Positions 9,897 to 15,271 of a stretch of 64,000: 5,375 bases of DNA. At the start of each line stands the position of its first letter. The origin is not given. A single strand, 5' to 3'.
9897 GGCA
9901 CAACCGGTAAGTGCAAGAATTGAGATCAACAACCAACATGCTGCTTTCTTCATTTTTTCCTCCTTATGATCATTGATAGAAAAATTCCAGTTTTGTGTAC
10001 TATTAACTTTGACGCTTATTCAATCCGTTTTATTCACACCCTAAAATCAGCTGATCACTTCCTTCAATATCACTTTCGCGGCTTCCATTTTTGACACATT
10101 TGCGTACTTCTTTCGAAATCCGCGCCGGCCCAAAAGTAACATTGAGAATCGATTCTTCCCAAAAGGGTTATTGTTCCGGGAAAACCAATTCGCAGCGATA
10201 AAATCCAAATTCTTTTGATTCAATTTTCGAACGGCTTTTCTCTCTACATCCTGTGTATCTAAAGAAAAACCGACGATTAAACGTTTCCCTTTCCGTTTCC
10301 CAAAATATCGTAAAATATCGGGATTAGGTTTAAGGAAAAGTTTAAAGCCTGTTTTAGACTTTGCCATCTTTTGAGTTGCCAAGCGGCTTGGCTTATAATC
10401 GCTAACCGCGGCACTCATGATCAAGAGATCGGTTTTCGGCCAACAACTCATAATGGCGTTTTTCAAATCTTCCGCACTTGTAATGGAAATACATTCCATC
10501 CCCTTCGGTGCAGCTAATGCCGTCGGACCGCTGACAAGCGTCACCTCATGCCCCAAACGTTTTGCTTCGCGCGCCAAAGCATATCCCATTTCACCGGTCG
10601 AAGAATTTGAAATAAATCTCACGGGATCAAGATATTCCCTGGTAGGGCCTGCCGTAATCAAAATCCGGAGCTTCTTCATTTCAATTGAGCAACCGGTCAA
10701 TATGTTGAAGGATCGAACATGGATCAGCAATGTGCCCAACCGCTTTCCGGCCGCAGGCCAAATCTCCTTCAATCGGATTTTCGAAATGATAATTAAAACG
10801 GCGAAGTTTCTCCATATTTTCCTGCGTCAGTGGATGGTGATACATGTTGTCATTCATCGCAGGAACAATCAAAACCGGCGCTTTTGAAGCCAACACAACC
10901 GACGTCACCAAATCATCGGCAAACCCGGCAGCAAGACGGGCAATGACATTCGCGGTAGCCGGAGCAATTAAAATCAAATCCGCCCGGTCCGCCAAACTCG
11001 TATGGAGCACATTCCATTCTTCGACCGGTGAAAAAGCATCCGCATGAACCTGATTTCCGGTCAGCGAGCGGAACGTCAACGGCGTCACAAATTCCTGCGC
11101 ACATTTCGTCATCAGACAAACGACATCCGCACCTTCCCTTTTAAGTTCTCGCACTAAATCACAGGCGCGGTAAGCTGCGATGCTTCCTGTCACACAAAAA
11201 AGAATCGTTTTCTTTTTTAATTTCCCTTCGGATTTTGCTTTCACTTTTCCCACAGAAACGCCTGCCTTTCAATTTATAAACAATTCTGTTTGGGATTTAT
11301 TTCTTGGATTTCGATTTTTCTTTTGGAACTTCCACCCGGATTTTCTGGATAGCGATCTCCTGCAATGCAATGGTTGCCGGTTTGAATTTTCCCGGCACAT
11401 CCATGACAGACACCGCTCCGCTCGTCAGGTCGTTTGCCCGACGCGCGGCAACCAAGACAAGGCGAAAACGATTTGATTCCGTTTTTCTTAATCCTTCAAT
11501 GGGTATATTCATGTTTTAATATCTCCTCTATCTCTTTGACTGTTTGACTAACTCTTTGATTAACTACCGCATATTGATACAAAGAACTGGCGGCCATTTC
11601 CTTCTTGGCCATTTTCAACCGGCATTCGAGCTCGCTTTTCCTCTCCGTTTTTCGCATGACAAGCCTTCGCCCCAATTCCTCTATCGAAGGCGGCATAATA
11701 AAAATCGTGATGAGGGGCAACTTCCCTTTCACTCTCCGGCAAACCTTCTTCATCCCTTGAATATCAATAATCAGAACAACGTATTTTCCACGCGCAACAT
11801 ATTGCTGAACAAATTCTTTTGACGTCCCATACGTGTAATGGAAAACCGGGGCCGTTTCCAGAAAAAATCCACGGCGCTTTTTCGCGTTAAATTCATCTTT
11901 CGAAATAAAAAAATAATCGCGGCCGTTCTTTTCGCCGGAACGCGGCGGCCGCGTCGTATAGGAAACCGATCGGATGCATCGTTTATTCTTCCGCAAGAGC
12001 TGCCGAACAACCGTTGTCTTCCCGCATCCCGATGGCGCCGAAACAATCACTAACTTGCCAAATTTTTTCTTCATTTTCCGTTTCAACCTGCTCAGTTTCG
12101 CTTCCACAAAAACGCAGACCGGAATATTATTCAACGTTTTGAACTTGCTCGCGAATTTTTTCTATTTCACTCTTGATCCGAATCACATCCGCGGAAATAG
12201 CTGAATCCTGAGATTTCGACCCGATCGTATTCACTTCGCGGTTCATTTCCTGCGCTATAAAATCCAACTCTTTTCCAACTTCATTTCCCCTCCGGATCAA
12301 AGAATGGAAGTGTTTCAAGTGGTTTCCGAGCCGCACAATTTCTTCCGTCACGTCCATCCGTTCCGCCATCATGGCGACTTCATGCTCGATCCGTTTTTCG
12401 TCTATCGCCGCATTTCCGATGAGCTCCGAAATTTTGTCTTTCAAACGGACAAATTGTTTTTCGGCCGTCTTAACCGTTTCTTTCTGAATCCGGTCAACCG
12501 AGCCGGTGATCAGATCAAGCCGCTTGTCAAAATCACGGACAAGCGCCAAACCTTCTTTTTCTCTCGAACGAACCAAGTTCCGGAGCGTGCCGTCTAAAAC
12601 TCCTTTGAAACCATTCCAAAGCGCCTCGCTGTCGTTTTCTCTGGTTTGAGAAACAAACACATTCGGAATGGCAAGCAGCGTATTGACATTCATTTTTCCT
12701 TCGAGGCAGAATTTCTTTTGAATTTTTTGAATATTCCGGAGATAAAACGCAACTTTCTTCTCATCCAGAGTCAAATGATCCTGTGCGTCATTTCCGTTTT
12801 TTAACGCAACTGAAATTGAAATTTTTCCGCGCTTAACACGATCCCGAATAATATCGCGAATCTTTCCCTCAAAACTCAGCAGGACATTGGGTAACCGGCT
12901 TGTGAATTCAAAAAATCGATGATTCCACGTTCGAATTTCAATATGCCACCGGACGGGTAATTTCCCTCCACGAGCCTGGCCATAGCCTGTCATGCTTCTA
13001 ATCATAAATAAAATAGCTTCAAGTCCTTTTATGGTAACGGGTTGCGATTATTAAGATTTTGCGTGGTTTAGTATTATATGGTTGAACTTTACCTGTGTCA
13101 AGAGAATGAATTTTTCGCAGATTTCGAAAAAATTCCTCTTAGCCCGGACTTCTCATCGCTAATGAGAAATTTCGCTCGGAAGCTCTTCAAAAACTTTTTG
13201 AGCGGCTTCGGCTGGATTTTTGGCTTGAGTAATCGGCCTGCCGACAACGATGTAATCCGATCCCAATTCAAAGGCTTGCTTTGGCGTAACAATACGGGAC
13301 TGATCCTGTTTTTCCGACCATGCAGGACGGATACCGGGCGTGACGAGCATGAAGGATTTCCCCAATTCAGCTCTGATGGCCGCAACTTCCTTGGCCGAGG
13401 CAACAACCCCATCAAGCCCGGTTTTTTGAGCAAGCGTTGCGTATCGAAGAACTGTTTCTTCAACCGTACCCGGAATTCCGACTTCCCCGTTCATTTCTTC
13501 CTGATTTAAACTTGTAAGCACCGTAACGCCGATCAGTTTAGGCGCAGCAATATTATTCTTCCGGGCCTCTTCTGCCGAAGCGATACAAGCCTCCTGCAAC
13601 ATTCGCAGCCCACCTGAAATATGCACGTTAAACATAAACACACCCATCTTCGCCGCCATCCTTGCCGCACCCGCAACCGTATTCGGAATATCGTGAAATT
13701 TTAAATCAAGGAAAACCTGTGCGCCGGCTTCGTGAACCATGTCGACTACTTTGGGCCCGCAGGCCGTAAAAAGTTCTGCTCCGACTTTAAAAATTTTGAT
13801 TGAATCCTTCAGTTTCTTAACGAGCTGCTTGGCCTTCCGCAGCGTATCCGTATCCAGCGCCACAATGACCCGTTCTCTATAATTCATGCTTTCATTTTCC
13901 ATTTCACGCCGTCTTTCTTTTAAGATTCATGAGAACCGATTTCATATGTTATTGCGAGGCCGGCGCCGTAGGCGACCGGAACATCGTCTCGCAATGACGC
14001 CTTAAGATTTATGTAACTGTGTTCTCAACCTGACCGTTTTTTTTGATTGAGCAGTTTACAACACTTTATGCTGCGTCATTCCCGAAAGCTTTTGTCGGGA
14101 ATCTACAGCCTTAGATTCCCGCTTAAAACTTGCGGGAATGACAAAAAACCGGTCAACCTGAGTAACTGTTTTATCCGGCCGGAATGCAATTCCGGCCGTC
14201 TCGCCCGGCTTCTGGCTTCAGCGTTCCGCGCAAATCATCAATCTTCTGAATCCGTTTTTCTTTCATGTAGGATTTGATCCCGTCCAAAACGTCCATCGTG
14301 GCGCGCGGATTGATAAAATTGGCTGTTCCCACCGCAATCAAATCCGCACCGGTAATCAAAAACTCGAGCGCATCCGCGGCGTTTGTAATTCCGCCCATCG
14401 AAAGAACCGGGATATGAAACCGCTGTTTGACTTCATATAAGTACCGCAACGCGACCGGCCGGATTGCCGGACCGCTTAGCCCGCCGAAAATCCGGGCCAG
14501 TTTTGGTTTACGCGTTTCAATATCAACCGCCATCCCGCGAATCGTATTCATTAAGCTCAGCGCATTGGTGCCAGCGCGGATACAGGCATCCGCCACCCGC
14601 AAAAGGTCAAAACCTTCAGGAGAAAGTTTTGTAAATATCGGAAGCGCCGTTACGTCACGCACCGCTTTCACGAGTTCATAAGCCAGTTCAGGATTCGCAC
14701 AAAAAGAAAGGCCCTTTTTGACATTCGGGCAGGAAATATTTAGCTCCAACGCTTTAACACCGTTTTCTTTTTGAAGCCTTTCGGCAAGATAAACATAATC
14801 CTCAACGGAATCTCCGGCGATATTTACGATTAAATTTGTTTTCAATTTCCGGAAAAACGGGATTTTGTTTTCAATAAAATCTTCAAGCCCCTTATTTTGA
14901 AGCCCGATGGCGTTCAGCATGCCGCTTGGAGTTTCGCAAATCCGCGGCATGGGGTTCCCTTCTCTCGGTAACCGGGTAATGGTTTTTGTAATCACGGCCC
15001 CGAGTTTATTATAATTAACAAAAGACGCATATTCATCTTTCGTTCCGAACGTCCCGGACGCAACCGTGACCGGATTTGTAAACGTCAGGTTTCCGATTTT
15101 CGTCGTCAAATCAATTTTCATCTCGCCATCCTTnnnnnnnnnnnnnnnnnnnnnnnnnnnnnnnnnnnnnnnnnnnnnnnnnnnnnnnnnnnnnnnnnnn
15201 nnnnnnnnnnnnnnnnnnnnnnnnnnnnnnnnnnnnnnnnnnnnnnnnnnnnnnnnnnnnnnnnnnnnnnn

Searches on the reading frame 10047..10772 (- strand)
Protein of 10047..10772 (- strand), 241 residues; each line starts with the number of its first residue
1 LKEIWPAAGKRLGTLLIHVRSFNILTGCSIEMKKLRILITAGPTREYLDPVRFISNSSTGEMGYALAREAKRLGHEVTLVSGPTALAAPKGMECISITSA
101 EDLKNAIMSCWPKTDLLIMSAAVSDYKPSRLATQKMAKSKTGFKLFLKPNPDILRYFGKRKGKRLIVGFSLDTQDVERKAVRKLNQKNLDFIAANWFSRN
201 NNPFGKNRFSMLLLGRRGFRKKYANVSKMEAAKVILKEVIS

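Call 82: search_protein_families(library=pfam, max_evalue=0.000001, proteins=[window:10047-10772:-])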
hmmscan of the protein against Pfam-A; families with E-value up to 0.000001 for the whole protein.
window:10047-10772:- (241 aa): 1 family
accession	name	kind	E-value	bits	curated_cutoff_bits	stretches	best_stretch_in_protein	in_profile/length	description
PF04127.22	DFP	-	1.7e-62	211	22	1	33-212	2-184/186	DNA/pantothenate metabolism flavoprotein C-terminal domain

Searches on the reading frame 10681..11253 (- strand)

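Call 82: search_protein_families(library=pfam, max_evalue=0.000001, proteins=[window:10681-11253:-])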
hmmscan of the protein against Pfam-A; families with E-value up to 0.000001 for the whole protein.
window:10681-11253:- (190 aa): 1 family
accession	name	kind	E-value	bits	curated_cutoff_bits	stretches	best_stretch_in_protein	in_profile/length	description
PF02441.25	Flavoprotein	-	2.2e-35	122.1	22.7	1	15-163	1-146/162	Flavoprotein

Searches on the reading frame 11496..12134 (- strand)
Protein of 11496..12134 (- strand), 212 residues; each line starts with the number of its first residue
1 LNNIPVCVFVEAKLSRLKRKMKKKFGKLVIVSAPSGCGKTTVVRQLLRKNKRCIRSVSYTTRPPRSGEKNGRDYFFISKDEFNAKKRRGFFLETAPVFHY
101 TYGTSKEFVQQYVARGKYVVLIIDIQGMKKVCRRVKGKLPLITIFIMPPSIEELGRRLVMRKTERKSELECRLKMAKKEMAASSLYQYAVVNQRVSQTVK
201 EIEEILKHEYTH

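Call 82: search_protein_families(library=pfam, max_evalue=0.000001, proteins=[window:11496-12134:-])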
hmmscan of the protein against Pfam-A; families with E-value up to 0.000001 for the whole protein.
window:11496-12134:- (212 aa): 1 family
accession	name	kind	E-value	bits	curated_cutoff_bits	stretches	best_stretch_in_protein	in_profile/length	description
PF00625.27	Guanylate_kin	-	3.3e-40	138.2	25.2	1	27-209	3-182/182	Guanylate kinase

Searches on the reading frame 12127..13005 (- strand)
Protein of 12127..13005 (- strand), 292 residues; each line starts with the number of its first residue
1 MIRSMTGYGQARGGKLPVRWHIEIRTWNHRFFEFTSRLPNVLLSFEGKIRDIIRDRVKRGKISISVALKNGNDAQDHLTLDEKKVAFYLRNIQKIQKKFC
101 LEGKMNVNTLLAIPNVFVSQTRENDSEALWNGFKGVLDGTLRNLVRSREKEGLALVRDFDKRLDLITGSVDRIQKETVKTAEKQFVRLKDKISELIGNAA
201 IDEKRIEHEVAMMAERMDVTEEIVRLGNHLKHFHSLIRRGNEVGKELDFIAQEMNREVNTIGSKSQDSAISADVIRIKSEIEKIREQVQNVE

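Call 47: search_protein_families(library=ncbifam, proteins=[window:12127-13005:-], max_evalue=0.00001)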
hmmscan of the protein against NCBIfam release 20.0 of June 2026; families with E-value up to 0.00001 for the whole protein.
window:12127-13005:- (292 aa): 1 family
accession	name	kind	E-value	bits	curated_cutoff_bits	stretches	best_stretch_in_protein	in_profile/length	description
TIGR00255.1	TIGR00255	hypoth_equivalog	3.7e-75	253.3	167.5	1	1-292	1-291/291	YicC/YloC family endoribonuclease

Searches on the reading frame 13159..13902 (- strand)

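Call 47: search_protein_families(library=ncbifam, proteins=[window:13159-13902:-], max_evalue=0.00001)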
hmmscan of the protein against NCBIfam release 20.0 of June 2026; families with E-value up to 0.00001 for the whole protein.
window:13159-13902:- (247 aa): 6 families
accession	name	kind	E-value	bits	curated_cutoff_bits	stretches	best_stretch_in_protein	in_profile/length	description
NF001273.0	PRK00230.1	equivalog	1.3e-87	293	193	1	8-242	3-230/233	orotidine-5'-phosphate decarboxylase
TIGR01740.1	pyrF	equivalog_domain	2e-55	187.8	92.3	1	12-237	1-215/216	orotidine-5'-phosphate decarboxylase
NF010386.0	PRK13813.1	equivalog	7.7e-52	176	208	1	8-241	3-213/216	orotidine 5'-phosphate decarboxylase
NF009833.0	PRK13307.1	equivalog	1.5e-08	34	274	1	14-246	177-384/392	bifunctional 5,6,7,8-tetrahydromethanopterin hydro-lyase/3-hexulose-6-phosphate synthase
TIGR03128.2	RuMP_HxlA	equivalog_domain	1e-07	31.9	200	0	14-75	3-66/205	3-hexulose-6-phosphate synthase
NF009832.1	PRK13306.1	subfamily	3.9e-06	26.5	250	0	13-112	6-103/215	3-dehydro-L-gulonate-6-phosphate decarboxylase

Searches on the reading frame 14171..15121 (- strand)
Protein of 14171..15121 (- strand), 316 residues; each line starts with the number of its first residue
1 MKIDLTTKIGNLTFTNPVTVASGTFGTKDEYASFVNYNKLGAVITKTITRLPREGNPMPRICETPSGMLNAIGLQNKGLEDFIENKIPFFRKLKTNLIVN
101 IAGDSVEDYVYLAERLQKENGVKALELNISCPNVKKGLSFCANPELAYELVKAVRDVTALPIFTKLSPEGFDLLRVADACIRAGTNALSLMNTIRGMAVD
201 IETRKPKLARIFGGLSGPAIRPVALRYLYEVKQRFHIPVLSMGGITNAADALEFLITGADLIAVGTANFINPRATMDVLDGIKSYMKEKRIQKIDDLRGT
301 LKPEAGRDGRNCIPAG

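Call 82: search_protein_families(library=pfam, max_evalue=0.000001, proteins=[window:14171-15121:-])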
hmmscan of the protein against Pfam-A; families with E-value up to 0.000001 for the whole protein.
window:14171-15121:- (316 aa): 2 families
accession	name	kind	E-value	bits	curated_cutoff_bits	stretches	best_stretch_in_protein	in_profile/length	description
PF01180.27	DHO_dh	-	2.7e-78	263.6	27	1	5-286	2-291/291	Dihydroorotate dehydrogenase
PF01207.24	Dus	-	2.8e-09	37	20.4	0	94-166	51-129/311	Dihydrouridine synthase (Dus)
